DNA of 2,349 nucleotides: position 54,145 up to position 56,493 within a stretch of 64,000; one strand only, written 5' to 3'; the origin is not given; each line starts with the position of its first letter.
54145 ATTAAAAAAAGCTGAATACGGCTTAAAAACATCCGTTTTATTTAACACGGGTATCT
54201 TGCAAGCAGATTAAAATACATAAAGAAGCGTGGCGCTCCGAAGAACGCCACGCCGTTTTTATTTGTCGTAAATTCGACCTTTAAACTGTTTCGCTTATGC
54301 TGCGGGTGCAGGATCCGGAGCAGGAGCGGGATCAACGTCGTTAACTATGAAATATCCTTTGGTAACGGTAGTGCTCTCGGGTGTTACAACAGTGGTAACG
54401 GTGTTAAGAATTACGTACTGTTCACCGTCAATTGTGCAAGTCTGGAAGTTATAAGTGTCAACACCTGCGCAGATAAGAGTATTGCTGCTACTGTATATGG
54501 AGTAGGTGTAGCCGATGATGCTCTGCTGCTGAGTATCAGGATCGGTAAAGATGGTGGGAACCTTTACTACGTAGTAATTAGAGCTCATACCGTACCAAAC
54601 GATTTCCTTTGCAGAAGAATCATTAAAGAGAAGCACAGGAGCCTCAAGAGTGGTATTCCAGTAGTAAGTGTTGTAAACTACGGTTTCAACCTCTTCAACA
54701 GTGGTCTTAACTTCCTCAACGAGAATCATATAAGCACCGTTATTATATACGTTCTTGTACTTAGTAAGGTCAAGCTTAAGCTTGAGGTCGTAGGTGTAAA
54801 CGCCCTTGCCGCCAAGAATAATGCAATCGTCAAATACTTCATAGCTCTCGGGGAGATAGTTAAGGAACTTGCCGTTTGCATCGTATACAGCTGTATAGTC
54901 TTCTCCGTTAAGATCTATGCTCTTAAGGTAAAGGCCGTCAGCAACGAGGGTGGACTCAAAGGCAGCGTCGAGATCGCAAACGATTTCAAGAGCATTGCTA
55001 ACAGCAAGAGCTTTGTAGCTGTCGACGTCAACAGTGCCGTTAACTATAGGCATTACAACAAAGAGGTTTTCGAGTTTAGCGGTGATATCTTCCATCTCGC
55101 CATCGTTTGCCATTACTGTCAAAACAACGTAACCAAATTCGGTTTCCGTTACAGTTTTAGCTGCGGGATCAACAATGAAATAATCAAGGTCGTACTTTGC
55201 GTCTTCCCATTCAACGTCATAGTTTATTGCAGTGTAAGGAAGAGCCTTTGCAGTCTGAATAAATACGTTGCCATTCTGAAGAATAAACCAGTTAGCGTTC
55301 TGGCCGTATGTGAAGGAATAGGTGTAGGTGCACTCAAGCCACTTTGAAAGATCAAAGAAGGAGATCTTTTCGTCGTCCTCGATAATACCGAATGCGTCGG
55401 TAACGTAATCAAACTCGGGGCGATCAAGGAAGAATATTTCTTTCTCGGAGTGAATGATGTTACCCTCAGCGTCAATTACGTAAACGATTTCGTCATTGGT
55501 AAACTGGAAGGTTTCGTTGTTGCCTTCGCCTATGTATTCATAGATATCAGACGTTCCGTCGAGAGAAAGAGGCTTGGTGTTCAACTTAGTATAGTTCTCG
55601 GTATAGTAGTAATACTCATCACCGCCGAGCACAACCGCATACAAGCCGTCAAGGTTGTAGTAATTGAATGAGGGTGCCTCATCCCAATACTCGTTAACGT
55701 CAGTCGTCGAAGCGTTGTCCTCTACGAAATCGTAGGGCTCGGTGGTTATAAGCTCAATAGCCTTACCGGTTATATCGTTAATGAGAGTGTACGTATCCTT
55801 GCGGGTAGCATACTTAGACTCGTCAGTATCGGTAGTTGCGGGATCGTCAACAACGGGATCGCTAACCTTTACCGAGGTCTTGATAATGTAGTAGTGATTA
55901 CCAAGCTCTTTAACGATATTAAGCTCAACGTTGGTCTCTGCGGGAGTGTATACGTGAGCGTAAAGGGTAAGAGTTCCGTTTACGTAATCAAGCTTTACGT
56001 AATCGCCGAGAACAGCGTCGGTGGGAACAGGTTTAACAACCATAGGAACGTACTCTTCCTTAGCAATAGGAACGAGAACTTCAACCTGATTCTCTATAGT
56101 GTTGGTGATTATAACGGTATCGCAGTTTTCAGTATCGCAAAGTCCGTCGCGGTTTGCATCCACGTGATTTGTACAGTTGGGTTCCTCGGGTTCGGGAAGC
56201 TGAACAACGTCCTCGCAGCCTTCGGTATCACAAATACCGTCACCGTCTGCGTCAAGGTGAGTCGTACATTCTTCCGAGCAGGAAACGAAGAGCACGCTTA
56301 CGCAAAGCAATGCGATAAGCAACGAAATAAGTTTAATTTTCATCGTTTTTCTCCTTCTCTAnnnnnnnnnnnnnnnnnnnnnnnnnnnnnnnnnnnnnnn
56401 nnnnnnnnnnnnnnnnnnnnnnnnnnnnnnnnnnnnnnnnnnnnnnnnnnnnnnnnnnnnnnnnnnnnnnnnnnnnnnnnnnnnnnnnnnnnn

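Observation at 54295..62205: Operon of four paralogous, highly acidic lipoproteins of unknown function (about 7.9 kb)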

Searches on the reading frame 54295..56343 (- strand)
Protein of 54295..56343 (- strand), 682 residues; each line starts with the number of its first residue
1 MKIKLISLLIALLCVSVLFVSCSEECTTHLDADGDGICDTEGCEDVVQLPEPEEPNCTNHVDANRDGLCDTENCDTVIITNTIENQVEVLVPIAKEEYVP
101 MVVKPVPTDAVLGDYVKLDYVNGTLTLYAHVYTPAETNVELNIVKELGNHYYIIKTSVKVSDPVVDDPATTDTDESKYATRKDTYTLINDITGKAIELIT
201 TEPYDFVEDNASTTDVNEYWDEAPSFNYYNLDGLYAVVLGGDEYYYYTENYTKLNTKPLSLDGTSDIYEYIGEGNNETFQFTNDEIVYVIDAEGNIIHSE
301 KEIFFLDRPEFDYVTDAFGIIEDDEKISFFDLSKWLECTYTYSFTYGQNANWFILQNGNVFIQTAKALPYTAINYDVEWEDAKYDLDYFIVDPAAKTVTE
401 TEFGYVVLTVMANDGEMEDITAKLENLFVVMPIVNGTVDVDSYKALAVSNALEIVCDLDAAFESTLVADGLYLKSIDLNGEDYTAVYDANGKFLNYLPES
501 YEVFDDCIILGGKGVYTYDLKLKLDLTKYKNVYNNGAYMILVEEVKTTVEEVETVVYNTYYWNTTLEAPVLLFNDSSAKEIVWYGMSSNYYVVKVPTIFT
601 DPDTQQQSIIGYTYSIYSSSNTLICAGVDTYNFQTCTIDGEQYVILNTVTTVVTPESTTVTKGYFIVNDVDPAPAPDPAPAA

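Call 3: search_protein_families(library=pfam, proteins=[window:54295-56343:-], max_evalue=1)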
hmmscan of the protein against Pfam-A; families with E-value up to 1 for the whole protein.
window:54295-56343:- (682 aa): 0 families

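Call 4: search_protein_families(library=ncbifam, proteins=[window:54295-56343:-], max_evalue=1)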
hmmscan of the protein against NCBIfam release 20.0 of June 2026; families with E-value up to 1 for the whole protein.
window:54295-56343:- (682 aa): 0 families

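Call 69: predict_structure(alignment_id=A6)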
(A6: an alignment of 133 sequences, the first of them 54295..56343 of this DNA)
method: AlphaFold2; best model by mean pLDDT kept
length: 682 residues; sequences in the alignment: 133
mean_pLDDT: 82.2   pTM: 0.72
mean pLDDT of the five models: 82.2, 80.2, 80.2, 79.3, 79.2
residues with pLDDT >= 90: 296; 70-90: 231; 50-70: 129; < 50: 26
segments of 3 or more residues with pLDDT < 50: 54-56, 126-128, 215-217, 670-682
pLDDT, mean of each block of 10 residues (from residue 1): 86 80 60 72 66 55 71 59 61 79 95 89 52 62 76 86 77 69 86 82 78 52 75 73 81 78 60 68 88 88 85 91 94 88 92 97 97 96 97 97 97 89 97 96 97 95 88 94 94 94 94 95 97 92 95 95 95 88 70 92 93 90 88 73 78 83 67 38 45
secondary structure, 60 per line:
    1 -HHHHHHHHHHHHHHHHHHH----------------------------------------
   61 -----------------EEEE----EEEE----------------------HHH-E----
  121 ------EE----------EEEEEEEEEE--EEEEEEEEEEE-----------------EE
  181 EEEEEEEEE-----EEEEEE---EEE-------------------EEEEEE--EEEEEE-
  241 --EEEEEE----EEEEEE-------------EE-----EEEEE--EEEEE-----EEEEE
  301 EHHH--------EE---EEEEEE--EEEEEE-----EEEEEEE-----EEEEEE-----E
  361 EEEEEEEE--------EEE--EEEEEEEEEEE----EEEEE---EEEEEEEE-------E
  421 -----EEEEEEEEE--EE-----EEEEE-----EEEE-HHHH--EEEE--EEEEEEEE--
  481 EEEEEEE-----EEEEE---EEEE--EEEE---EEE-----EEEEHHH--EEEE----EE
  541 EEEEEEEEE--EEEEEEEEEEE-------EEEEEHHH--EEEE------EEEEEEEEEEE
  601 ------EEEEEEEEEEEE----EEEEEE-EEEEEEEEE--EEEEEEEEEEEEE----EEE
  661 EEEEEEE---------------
elements in order (helices of 4 or more, strands of 3 or more residues): H2-20 E78-81 E86-89 E139-148 E151-161 E179-189 E195-200 E204-206 E226-231 E234-239 E243-248 E253-258 E279-283 E286-290 E296-301 E318-323 E326-331 E337-343 E349-354 E360-368 E377-379 E382-392 E397-401 E405-412 E426-434 E444-448 E454-457 H459-462 E465-468 E471-478 E481-487 E493-497 E501-504 E507-510 E514-516 E522-525 E531-534 E539-549 E552-562 E570-574 E580-583 E590-600 E607-618 E623-628 E630-638 E641-653 E658-667
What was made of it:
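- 54295..56343 (-): Gene D, subfamily 4 lipoprotein, 682 aa. Lipobox FVSC with Cys22. The AlphaFold model has pLDDT 82.2 and pTM 0.72 (call 69).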

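Call 72: fold_search(model_id=the predicted structure, library=pdb)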
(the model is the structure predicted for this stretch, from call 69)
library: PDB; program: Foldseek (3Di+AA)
matches with E <= 10: 886; with E <= 0.001: 115
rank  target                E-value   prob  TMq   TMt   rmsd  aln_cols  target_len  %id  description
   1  8bbg_A                5.4e-07  1.00  0.15  0.09  24.6       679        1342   11  Structure of the IFT-A complex; anterograde IFT-A train model (released 2022-12-21)
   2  8bbe_E                1.0e-06  0.99  0.12  0.08  27.3       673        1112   10  Structure of the IFT-A complex; IFT-A2 module (released 2022-12-21)
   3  8bbf_A                1.1e-06  1.00  0.15  0.13  24.7       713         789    9  Structure of the IFT-A complex; IFT-A1 module (released 2022-12-07)
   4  8hmc_B                1.2e-06  0.97  0.10  0.07  30.8       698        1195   10  base module state 1 of Tetrahymena IFT-A (released 2023-06-14)
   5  8bbf_B                1.4e-06  0.99  0.11  0.08  26.9       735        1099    9  Structure of the IFT-A complex; IFT-A1 module (released 2022-12-07)
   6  6ke6_AG               1.7e-06  1.00  0.15  0.13  25.8       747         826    9  3.4 angstrom cryo-EM structure of yeast 90S small subunit preribosome (released 2020-08-05)
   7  9ejq                  2.8e-06  1.00  0.14  0.10  27.2       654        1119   10  Crystal structure of DDB1 in complex with XS381952 (released 2025-02-26)
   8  5jrk_B                3.1e-06  0.98  0.10  0.10  20.8       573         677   11  Crystal Structure of the Sphingopyxin I Lasso Peptide Isopeptidase SpI-IsoP (SeMet-derived) (released 2016-09-28)
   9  8ojh_A                3.3e-06  1.00  0.15  0.10  26.2       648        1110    9  Crystal structure of human CRBN-DDB1 in complex with compound 4 (released 2023-07-19)
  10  6zue_A                3.3e-06  1.00  0.15  0.10  25.3       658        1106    8  Crystal structure of human DDB1 bound to human DCAF1 (amino acid residues 1046-1396) (released 2021-07-28)
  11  8f5o_B                3.3e-06  0.98  0.12  0.08  28.7       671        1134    9  Structure of Leishmania tarentolae IFT-A (state 1) (released 2022-12-21)
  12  9k1y_A                3.4e-06  0.99  0.13  0.09  27.3       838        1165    7  Structure of the SF3B core, harboring the R625H mutation in SF3B1, in complex with intron-U2 snRNA (released 2025-09-03)
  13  9bbe                  3.8e-06  1.00  0.15  0.10  27.0       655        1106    9  Co-crystal structure of human DDB1 bound to fragment UB028668 (released 2024-06-12)
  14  2d5l                  3.9e-06  1.00  0.15  0.15  18.6       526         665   11  Crystal Structure of Prolyl Tripeptidyl Aminopeptidase from Porphyromonas gingivalis (released 2006-09-19)
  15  9g33_UQ               3.9e-06  0.99  0.13  0.11  25.6       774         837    9  Stalled 90S - Utp23-Krr1-deltaC3 (released 2025-06-18)
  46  4xga_A                3.3e-05  1.00  0.12  0.20  19.8       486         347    8  Crystal structure of BamB and BamA P3-5 complex from E.coli (released 2016-01-20)
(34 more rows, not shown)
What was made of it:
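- Closest known: Propeller lipoproteins that act as scaffolds, such as BamB. Same: BamB (4xga) is among the Foldseek hits (call 72).
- BamB is among the Foldseek hits (call 72).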

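Call 83: search_solved_structures(query=A6, max_evalue=10, show_alignments=1)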
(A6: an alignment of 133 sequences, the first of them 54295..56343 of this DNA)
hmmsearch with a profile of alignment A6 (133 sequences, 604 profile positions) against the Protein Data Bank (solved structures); distinct sequences matched with E-value up to 10: 11.
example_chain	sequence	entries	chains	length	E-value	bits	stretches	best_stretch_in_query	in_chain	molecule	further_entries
6d69_A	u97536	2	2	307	0.0026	19.7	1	223-302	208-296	NHL Repeat Region of D. melanogaster Thin | Thin, isoform D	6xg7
6ta9_A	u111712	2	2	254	0.0035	19.3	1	19-66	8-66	SLT domain-containing protein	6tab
6taf_A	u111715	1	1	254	0.0035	19.3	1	19-66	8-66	SLT domain-containing protein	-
6tad_A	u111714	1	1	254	0.0035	19.3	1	19-66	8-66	SLT domain-containing protein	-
7e7m_A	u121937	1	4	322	0.022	16.7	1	14-134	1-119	D-ribose ABC transporter substrate-binding protein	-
4zlr_A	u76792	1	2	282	0.14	14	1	416-587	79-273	Brain tumor protein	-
5ex7_A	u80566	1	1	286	0.15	13.9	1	416-587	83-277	Brain tumor protein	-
1q7f_A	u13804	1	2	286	0.16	13.8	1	416-587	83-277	brain tumor CG10719-PA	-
7nhp_1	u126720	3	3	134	0.23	13.3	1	16-78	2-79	Photosystem II lipoprotein Psb27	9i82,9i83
4n01_A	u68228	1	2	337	0.35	12.7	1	16-54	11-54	Periplasmic binding protein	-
9xf5_A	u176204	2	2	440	2.2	10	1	15-72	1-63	ABC transporter substrate-binding protein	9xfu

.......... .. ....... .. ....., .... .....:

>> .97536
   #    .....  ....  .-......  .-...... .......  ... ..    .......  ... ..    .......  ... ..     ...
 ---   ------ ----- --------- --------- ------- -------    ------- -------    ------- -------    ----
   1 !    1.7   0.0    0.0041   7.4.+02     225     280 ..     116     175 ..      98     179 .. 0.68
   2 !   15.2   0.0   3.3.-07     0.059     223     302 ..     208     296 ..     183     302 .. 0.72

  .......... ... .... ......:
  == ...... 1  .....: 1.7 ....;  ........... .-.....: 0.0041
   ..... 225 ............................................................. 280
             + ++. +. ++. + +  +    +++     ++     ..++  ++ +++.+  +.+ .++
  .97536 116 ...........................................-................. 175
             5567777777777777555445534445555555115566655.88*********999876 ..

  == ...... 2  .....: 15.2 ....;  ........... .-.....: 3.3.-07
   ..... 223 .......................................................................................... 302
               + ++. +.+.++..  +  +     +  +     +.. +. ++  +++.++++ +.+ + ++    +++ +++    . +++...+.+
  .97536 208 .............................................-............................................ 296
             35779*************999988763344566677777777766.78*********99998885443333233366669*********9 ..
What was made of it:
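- Closest known: NHL-repeat beta-propellers. Same: A profile of 133 members hits Thin at E = 0.0026 and Brat at 0.14 (call 83).
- There is a marginal link to NHL-type blades, which also occur in several metal-dependent hydrolases and lyases (call 83, plus general knowledge).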

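Call 85: fold_search(model_id=the predicted structure, library=viral)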
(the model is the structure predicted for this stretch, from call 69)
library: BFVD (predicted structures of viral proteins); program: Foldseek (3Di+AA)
matches with E <= 10: 889; with E <= 0.001: 42
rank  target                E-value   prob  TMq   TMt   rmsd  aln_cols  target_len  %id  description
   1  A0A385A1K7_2          9.7e-07  0.89  0.09  0.07  38.7       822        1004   10  (no name in the UniProt tables at hand)
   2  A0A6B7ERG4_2          1.6e-06  1.00  0.15  0.12  28.9       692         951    8  (no name in the UniProt tables at hand)
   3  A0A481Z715            1.8e-05  1.00  0.14  0.17  17.9       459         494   12  Uncharacterized protein [Pithovirus LCPAC104]
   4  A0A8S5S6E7            1.8e-05  0.99  0.12  0.12  22.2       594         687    9  Uncharacterized protein [Siphoviridae sp. ctqwY3]
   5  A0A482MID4            2.0e-05  0.93  0.10  0.10  28.4       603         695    9  Uncharacterized protein [Nodularia phage vB_NspS-kac68v161]
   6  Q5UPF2                2.2e-05  1.00  0.12  0.14  13.3       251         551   14  Putative BTB/POZ domain-containing protein L76 [Acanthamoeba polyphaga mimivirus]
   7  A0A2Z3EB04            2.5e-05  1.00  0.15  0.18  22.2       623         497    8  (no name in the UniProt tables at hand)
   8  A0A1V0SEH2            3.7e-05  0.98  0.13  0.15  24.6       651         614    9  Collagen triple helix repeat motif-containing protein (Fragment) [Indivirus ILV1]
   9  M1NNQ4                5.3e-05  0.89  0.08  0.10  19.7       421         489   10  BTB domain-containing protein [Moumouvirus goulette]
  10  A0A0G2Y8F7            5.6e-05  1.00  0.11  0.14  18.8       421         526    8  WD-repeat family protein [Acanthamoeba polyphaga mimivirus Kroon]
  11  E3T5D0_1              1.0e-04  0.87  0.11  0.10  24.0       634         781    9  DUF2341 domain-containing protein [Cafeteria roenbergensis virus (strain BV-PW1)]
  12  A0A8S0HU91            1.2e-04  0.69  0.10  0.08  36.1       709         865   12  (no name in the UniProt tables at hand)
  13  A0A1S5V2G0            1.4e-04  1.00  0.14  0.19  18.0       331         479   11  (no name in the UniProt tables at hand)
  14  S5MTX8                1.4e-04  0.99  0.13  0.21  23.0       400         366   13  Uncharacterized protein [Brevibacillus phage Jimmer1]
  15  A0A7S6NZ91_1          1.4e-04  0.66  0.10  0.10  25.2       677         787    7  Peptidase S74 domain-containing protein [Bathycoccus sp. RCC716 virus 2]
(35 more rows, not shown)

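Call 98: search_protein_families(library=padloc, proteins=[window:54295-56343:-], max_evalue=0.1)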
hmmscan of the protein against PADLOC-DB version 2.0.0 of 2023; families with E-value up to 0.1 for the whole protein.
window:54295-56343:- (682 aa): 0 families

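Call 99: search_protein_families(library=phrogs, proteins=[window:54295-56343:-], max_evalue=0.1)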
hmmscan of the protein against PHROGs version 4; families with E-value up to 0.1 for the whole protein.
window:54295-56343:- (682 aa): 0 families
